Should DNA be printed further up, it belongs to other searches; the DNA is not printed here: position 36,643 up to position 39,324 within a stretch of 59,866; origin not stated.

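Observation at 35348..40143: Orphan glycyl-radical enzyme flanked by a LarA-like gene and a ribokinase, with no activating enzyme in the window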

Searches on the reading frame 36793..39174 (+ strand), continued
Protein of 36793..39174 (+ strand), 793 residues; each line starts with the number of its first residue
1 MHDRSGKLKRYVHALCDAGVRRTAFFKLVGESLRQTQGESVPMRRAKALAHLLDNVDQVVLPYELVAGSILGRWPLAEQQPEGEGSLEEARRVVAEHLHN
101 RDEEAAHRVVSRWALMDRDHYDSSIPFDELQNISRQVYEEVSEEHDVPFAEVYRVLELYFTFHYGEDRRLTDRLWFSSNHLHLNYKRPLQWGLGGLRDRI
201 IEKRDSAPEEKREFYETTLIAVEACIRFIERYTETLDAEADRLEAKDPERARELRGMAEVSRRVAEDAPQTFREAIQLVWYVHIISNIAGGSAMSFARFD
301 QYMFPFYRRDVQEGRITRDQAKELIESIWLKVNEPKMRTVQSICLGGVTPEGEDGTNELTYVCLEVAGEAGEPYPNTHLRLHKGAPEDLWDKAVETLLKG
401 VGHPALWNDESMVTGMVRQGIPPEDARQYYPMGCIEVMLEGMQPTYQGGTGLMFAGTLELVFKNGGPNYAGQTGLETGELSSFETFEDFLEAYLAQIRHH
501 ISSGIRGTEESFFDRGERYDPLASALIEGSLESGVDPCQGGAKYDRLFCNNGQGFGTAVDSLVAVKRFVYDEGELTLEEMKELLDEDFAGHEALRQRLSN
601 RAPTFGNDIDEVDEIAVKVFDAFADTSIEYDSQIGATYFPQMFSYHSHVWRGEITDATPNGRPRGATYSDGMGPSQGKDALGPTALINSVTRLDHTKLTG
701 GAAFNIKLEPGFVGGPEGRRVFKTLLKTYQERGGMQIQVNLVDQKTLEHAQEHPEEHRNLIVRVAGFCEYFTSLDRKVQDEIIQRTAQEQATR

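Call 50: search_protein_families(library=pfam, proteins=[L013:4109-5629:+, L030:7126-8508:+, L030:8524-9018:+, L030:853-2169:-, L054:8295-9071:+, L054:12415-13671:+, L040:12434-13501:+, L043:13495-14829:+, L019:4169-5323:+, L016:2689-3738:+], max_evalue=0.01)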
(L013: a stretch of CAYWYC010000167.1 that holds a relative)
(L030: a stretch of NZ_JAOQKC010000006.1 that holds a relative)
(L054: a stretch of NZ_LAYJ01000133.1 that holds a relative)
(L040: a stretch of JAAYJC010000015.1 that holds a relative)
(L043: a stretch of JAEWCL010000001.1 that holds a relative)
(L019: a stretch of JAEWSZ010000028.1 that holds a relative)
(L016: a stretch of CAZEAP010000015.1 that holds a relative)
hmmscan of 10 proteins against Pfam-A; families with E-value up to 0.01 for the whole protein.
L013:4109-5629:+ (506 aa): 1 family
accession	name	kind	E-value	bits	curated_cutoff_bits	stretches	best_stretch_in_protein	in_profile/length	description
PF02952.23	Fucose_iso_C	-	7.3e-07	29.4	29.3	1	382-474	38-140/143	L-fucose isomerase, C-terminal domain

L030:7126-8508:+ (460 aa): 2 families
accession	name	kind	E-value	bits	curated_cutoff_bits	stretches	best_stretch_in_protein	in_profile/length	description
PF02952.23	Fucose_iso_C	-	9.2e-08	32.3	29.3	1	368-449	48-139/143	L-fucose isomerase, C-terminal domain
PF24856.1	AraA_central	-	1.7e-06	28.9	24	1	194-313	24-144/148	L-arabinose isomerase central domain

L030:8524-9018:+ (164 aa): 1 family
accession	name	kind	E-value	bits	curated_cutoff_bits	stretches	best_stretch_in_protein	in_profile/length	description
PF04115.18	Ureidogly_lyase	-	5e-05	23.4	23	1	1-133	1-136/162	Ureidoglycolate lyase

L030:853-2169:- (438 aa): 4 families
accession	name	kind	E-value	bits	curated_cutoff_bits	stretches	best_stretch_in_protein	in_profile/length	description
PF00480.26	ROK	-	2.2e-26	93.5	22.9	1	137-394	30-266/294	ROK family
PF13412.12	HTH_24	-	0.00093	19.2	21.9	1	37-77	7-47/48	Winged helix-turn-helix DNA-binding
PF22168.2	DIP2311-like_C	-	0.0039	17.9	27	1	47-86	19-58/63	Transcriptional regulator DIP2311-like, C-terminal domain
PF09339.16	HTH_IclR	-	0.0058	16.8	22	0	37-76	7-47/52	IclR helix-turn-helix domain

L054:8295-9071:+ (258 aa): 6 families
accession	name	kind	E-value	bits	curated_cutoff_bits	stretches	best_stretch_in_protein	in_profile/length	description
PF00455.28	DeoRC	-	1.1e-50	172.2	31.8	1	82-239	2-160/160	DeoR C terminal sensor domain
PF08220.18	HTH_DeoR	-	5.3e-15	55.4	21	1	14-68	1-55/57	DeoR-like helix-turn-helix domain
PF08279.18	HTH_11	-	8.9e-08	32.3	25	1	14-57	1-48/55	HTH domain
PF00392.27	GntR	-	0.0027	17.8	27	1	20-57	15-54/64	Bacterial regulatory proteins, gntR family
PF06971.19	Put_DNA-bind_N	-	0.0034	17.9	27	1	27-48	27-48/49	Putative DNA-binding protein N-terminus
PF02796.21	HTH_7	-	0.0034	17.9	23.8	0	10-44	6-38/45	Helix-turn-helix domain of resolvase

L054:12415-13671:+ (418 aa): 2 families
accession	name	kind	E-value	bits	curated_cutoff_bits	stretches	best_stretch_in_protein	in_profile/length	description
PF00107.32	ADH_zinc_N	-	8.3e-09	35.9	31.8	1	187-327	1-128/129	Zinc-binding dehydrogenase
PF08240.17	ADH_N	-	8.6e-08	32.8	23.5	1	25-125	1-97/104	Alcohol dehydrogenase GroES-like domain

L040:12434-13501:+ (355 aa): 1 family
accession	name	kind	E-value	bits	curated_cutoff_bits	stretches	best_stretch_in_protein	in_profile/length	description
PF01263.26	Aldose_epim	-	8.2e-65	219.6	27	1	23-349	2-298/299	Aldose 1-epimerase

L043:13495-14829:+ (444 aa): 2 families
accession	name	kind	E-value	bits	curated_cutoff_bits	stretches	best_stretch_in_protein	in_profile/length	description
PF00294.29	PfkB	-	5.7e-30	105.1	25.8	1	57-401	3-296/302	pfkB family carbohydrate kinase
PF08543.17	Phos_pyr_kin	-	0.0022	17.9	27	1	245-389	110-226/246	Phosphomethylpyrimidine kinase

L019:4169-5323:+ (384 aa): 3 families
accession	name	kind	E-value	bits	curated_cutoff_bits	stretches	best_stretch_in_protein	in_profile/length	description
PF21621.3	MPI_cupin_dom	-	3.4e-06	27.4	27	1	302-362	8-68/79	Mannose-6-phosphate isomerase, cupin domain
PF20511.4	PMI_typeI_cat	-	3.5e-06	27.6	22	1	96-151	59-114/143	Phosphomannose isomerase type I, catalytic domain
PF07883.17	Cupin_2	-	0.0017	18.5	27.2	0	204-223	37-56/70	Cupin domain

L016:2689-3738:+ (349 aa): 4 families
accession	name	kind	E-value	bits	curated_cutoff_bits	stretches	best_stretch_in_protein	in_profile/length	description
PF13561.12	adh_short_C2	-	2.2e-59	201.3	27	1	93-328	6-236/236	Enoyl-(Acyl carrier protein) reductase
PF00106.31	adh_short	-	5.6e-48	163.5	26.6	1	85-276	2-191/195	short chain dehydrogenase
PF08659.16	KR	-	7e-12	46.1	22.6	1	85-246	2-161/180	KR domain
PF01370.27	Epimerase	-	0.00088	19.2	20.9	1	87-257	2-165/240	NAD dependent epimerase/dehydratase family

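Call 55: search_protein_families(library=ncbifam, proteins=[L013:4109-5629:+, L030:7126-8508:+, L013:2575-4092:+, L030:12503-13993:+, L013:8096-9115:+, L059:12411-13499:+, L054:12415-13671:+, L043:13495-14829:+, L016:7493-8416:-], max_evalue=1e-10)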
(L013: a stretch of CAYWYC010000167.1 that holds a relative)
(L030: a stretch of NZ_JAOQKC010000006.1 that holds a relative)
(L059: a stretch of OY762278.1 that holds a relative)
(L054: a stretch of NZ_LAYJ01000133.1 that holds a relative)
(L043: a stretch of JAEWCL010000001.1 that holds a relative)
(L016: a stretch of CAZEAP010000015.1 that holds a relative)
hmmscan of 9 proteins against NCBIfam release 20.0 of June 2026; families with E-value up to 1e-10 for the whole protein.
L013:4109-5629:+ (506 aa): 0 families

L030:7126-8508:+ (460 aa): 1 family
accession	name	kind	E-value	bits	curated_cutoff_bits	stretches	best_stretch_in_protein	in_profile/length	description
NF048012.1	SlpQosIsomSftI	equivalog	1.4e-32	113.1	700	1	51-447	41-438/443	sulfoquinovose isomerase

L013:2575-4092:+ (505 aa): 11 families
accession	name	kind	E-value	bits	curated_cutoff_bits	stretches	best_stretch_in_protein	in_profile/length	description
TIGR01312.1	XylB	equivalog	2.2e-108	362.9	380.25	1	10-486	4-480/481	xylulokinase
NF011601.0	PRK15027.1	equivalog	1e-68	231.9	912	1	9-490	5-480/484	xylulokinase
TIGR01314.1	gntK_FGGY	equivalog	9.8e-67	225.6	648.55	1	6-488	2-492/505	gluconokinase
TIGR01311.1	glycerol_kin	equivalog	1.3e-47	162.3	590.35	1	5-462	2-466/496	glycerol kinase GlpK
NF000756.0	PRK00047.1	subfamily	2.2e-38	131.8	498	1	2-470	3-476/502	glycerol kinase GlpK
NF003154.0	PRK04123.1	equivalog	7.8e-35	120.6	428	2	308-494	354-538/554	ribulokinase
NF008187.0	PRK10939.1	equivalog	2.2e-34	119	528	1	3-272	3-272/521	autoinducer-2 kinase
TIGR02628.1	fuculo_kin_coli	equivalog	3.7e-29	102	470.9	1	6-461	3-457/465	L-fuculokinase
TIGR01315.1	5C_CHO_kinase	subfamily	9.3e-28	97.2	408.7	1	9-259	5-274/541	FGGY family pentulose kinase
TIGR01234.1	L-ribulokinase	equivalog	1.3e-20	73.6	583.25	0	43-266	52-293/536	ribulokinase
TIGR02627.1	rhamnulo_kin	equivalog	7e-12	44.6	527.95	1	82-282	76-270/454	rhamnulokinase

L030:12503-13993:+ (496 aa): 12 families
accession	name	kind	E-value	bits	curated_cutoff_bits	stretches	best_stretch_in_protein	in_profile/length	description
TIGR01312.1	XylB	equivalog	1.2e-119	400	380.25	1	10-486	4-481/481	xylulokinase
TIGR01314.1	gntK_FGGY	equivalog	8.6e-86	288.5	648.55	1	7-491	3-496/505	gluconokinase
NF011601.0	PRK15027.1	equivalog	1.4e-75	254.6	912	1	8-489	4-480/484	xylulokinase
TIGR01311.1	glycerol_kin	equivalog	3.3e-60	203.8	590.35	1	4-482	1-487/496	glycerol kinase GlpK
NF000756.0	PRK00047.1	subfamily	2.8e-52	177.6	498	1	3-489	4-495/502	glycerol kinase GlpK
NF008187.0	PRK10939.1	equivalog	1e-50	172.9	528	1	4-489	4-504/521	autoinducer-2 kinase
TIGR02628.1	fuculo_kin_coli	equivalog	2.4e-47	161.9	470.9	1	5-461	2-457/465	L-fuculokinase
NF003154.0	PRK04123.1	equivalog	2.6e-37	128.8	428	1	6-490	6-539/554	ribulokinase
TIGR01315.1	5C_CHO_kinase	subfamily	1.9e-34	119.3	408.7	2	8-251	4-263/541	FGGY family pentulose kinase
TIGR02627.1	rhamnulo_kin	equivalog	3.7e-24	85.1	527.95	1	36-437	28-429/454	rhamnulokinase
TIGR01234.1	L-ribulokinase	equivalog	7.8e-23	81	583.25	1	321-490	360-532/536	ribulokinase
NF007925.0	PRK10640.1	equivalog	1e-22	80.2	639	1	6-454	6-452/489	rhamnulokinase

L013:8096-9115:+ (339 aa): 17 families
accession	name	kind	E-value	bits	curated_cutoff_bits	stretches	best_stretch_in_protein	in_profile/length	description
NF041097.1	keto_inos_dh_IolM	equivalog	9.4e-29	100.2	450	2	3-82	31-115/389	scyllo-inosose 3-dehydrogenase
NF003808.0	PRK05396.1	equivalog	6.3e-27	94.3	380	1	2-83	2-84/341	L-threonine 3-dehydrogenase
TIGR00692.1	tdh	equivalog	2.2e-25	89.4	458.35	1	12-338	11-339/340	L-threonine 3-dehydrogenase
NF010344.0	PRK13771.1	subfamily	1.1e-22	80.5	349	1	1-84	1-82/334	putative alcohol dehydrogenase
NF007489.0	PRK10083.1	equivalog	1e-20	74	376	0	166-339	163-337/339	Zn-dependent oxidoreductase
NF041172.1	AcrlCoa_red_Thmprot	equivalog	5.5e-20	71.6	500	1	1-267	1-263/334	acryloyl-CoA reductase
TIGR03451.1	mycoS_dep_FDH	equivalog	4.8e-18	65.1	512.9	1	2-84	3-82/358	S-(hydroxymethyl)mycothiol dehydrogenase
NF047908.1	AldhRedAhr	equivalog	3.6e-17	62.3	470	1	7-273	11-272/335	NADPH-dependent aldehyde reductase Ahr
NF006940.0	PRK09422.1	equivalog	8.4e-17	61.1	344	1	1-229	1-227/338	alcohol dehydrogenase AdhP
TIGR01202.1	bchC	equivalog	1.7e-15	57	291.25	1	3-324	4-293/308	chlorophyll synthesis pathway protein BchC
TIGR03989.1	Rxyl_3153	subfamily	2.5e-15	56.6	440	1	3-84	5-83/370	NDMA-dependent alcohol dehydrogenase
TIGR02818.1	adh_III_F_hyde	equivalog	1.6e-14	53.8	543.95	0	4-84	6-83/368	S-(hydroxymethyl)glutathione dehydrogenase/class III alcohol dehydrogenase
NF007642.0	PRK10309.1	equivalog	4e-14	52.6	550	1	1-264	1-264/347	galactitol-1-phosphate 5-dehydrogenase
NF007375.0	PRK09880.1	equivalog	4.2e-14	52.1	469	0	160-337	166-341/344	L-idonate 5-dehydrogenase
TIGR02824.1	quinone_pig3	subfamily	5.4e-13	48.6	296.8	0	1-84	1-85/325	putative NAD(P)H quinone oxidoreductase, PIG3 family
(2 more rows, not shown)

L059:12411-13499:+ (362 aa): 16 families
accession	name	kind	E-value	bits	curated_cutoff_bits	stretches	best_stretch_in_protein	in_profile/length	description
NF003808.0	PRK05396.1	equivalog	4.6e-28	98.1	380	1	23-360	10-340/341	L-threonine 3-dehydrogenase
TIGR00692.1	tdh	equivalog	2.6e-25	89.2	458.35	1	17-359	5-339/340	L-threonine 3-dehydrogenase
NF041097.1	keto_inos_dh_IolM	equivalog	2.9e-21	75.6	450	0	15-99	29-117/389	scyllo-inosose 3-dehydrogenase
NF041172.1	AcrlCoa_red_Thmprot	equivalog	3.1e-21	75.7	500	1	15-354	1-327/334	acryloyl-CoA reductase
NF007489.0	PRK10083.1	equivalog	4.9e-21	75.1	376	1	26-360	14-337/339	Zn-dependent oxidoreductase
NF010344.0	PRK13771.1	subfamily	7.4e-21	74.5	349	1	15-354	1-326/334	putative alcohol dehydrogenase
TIGR03451.1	mycoS_dep_FDH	equivalog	1.5e-19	70.1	512.9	1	18-100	6-83/358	S-(hydroxymethyl)mycothiol dehydrogenase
NF007642.0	PRK10309.1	equivalog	2.2e-16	60.1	550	1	15-286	1-265/347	galactitol-1-phosphate 5-dehydrogenase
NF006940.0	PRK09422.1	equivalog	2e-15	56.6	344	1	15-250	1-227/338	alcohol dehydrogenase AdhP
NF047908.1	AldhRedAhr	equivalog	5.1e-15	55.2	470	1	15-293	4-274/335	NADPH-dependent aldehyde reductase Ahr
TIGR03366.1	HpnZ_proposed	hypoth_equivalog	2.7e-14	53.1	328.1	1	39-281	6-253/315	putative phosphonate catabolism associated alcohol dehydrogenase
NF007375.0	PRK09880.1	equivalog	1.3e-13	50.5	469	0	175-353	160-336/344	L-idonate 5-dehydrogenase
TIGR03989.1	Rxyl_3153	subfamily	7.2e-13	48.5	440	0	29-101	19-85/370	NDMA-dependent alcohol dehydrogenase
TIGR01202.1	bchC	equivalog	2.8e-12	46.4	291.25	0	180-284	140-234/308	chlorophyll synthesis pathway protein BchC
TIGR02824.1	quinone_pig3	subfamily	4.4e-12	45.6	296.8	0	154-295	107-252/325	putative NAD(P)H quinone oxidoreductase, PIG3 family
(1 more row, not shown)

L054:12415-13671:+ (418 aa): 3 families
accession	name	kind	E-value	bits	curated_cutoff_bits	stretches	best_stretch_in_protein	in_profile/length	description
TIGR00692.1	tdh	equivalog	2.9e-18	66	458.35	1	15-340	12-315/340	L-threonine 3-dehydrogenase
NF041097.1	keto_inos_dh_IolM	equivalog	2.1e-15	56.3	450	1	4-361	30-385/389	scyllo-inosose 3-dehydrogenase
NF003808.0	PRK05396.1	equivalog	1.9e-12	46.8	380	1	12-340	11-315/341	L-threonine 3-dehydrogenase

L043:13495-14829:+ (444 aa): 9 families
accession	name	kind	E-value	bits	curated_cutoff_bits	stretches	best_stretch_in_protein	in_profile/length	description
TIGR04382.1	myo_inos_iolC_N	equivalog_domain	7.7e-29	100.9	300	1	56-401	2-296/309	5-dehydro-2-deoxygluconokinase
NF053626.1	RibKinHalex1628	equivalog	8.6e-22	78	330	1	55-229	1-160/293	ATP-dependent ribose-1-phosphate kinase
TIGR02152.1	D_ribokin_bact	equivalog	2.8e-16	59.7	299.65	0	79-183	16-120/298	ribokinase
NF047869.1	myo_kin_aldol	exception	1.2e-12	47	600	0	55-231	6-171/586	bifunctional 5-dehydro-2-deoxygluconokinase/5-dehydro-2-deoxyphosphogluconate aldolase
NF049991.1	TagKinase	equivalog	6.9e-12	44.8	420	0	109-267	52-207/321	tagatose kinase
NF007321.0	PRK09813.1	equivalog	1.3e-11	44.5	247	0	341-399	201-259/261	fructoselysine 6-kinase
NF006957.1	PRK09434.1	equivalog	1.3e-11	44.5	450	0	90-270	19-195/302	fructokinase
NF041332.1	KDG_KDGal_kin_Halo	equivalog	1.9e-11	44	440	0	86-266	21-201/320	bifunctional 2-dehydro-3-deoxygluconokinase/2-dehydro-3-deoxygalactonokinase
NF040938.1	KDG_KDGal_kin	equivalog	5.4e-11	42.1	400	0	85-394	17-283/305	bifunctional 2-dehydro-3-deoxygluconokinase/2-dehydro-3-deoxygalactonokinase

L016:7493-8416:- (307 aa): 15 families
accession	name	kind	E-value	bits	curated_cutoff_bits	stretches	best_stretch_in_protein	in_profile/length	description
TIGR02494.1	PFLE_PFLC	subfamily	4.6e-103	344.5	174.35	1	11-297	1-290/293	glycyl-radical enzyme activating protein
NF043069.1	T4HPD_activ_SAM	equivalog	2e-96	322.9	425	1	10-303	3-295/299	trans-4-hydroxy-L-proline dehydratase activase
NF048010.1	SfplDhtActHpsHDes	equivalog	8.5e-89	297.3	430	1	7-277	4-280/298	(2S)-3-sulfopropanediol dehydratase activating enzyme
TIGR04395.1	cutC_activ_rSAM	equivalog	1.7e-86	290.3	360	1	8-297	4-298/309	choline TMA-lyase-activating enzyme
NF033719.1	ind_deCO2_activ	equivalog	8.3e-74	248.6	425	1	9-275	1-273/302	indoleacetate decarboxylase activase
TIGR04003.1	rSAM_BssD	equivalog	1.5e-73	247.7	496.45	1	11-275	3-274/314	[benzylsuccinate synthase]-activating enzyme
NF048008.1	SfplDhtActHpfHKleb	equivalog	5.2e-72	242.8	500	1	11-274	2-272/308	(2S)-3-sulfopropanediol dehydratase activating enzyme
NF033717.2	HPDL_rSAM_activ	equivalog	2.8e-68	230.5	420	1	8-276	3-277/311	4-hydroxyphenylacetate decarboxylase activase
NF007483.0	PRK10076.1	equivalog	1.8e-60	204.6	326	2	87-293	71-278/292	[formate-C-acetyltransferase]-activating enzyme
TIGR02493.1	PFLA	equivalog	2.7e-57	193.9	231.75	1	107-292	42-228/235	pyruvate formate-lyase-activating protein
TIGR04041.1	activase_YjjW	hypoth_equivalog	2.1e-52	178.2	250.2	1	10-265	3-243/276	YjjW family glycine radical enzyme activase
NF008356.0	PRK11145.1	equivalog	1.3e-45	155.6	375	1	107-303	47-244/246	pyruvate formate lyase 1-activating protein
TIGR02495.1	NrdG2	equivalog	3.7e-16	59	131.15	0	12-45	3-37/193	anaerobic ribonucleoside-triphosphate reductase activating protein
NF040864.1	HgcB_ferredoxin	equivalog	1.9e-13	50.1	99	1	52-124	8-81/93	mercury methylation ferredoxin HgcB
TIGR02491.1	NrdG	equivalog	2.3e-11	43.8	126.1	0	11-46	2-37/154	anaerobic ribonucleoside-triphosphate reductase activating protein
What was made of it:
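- Tried and rejected: A sulfonate substrate (isethionate or DHPS lyase type) was considered because the FucI-like isomerase weakly resembles the sulfoquinovose isomerase SftI (113 bits against a 700 cut-off; call 55).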
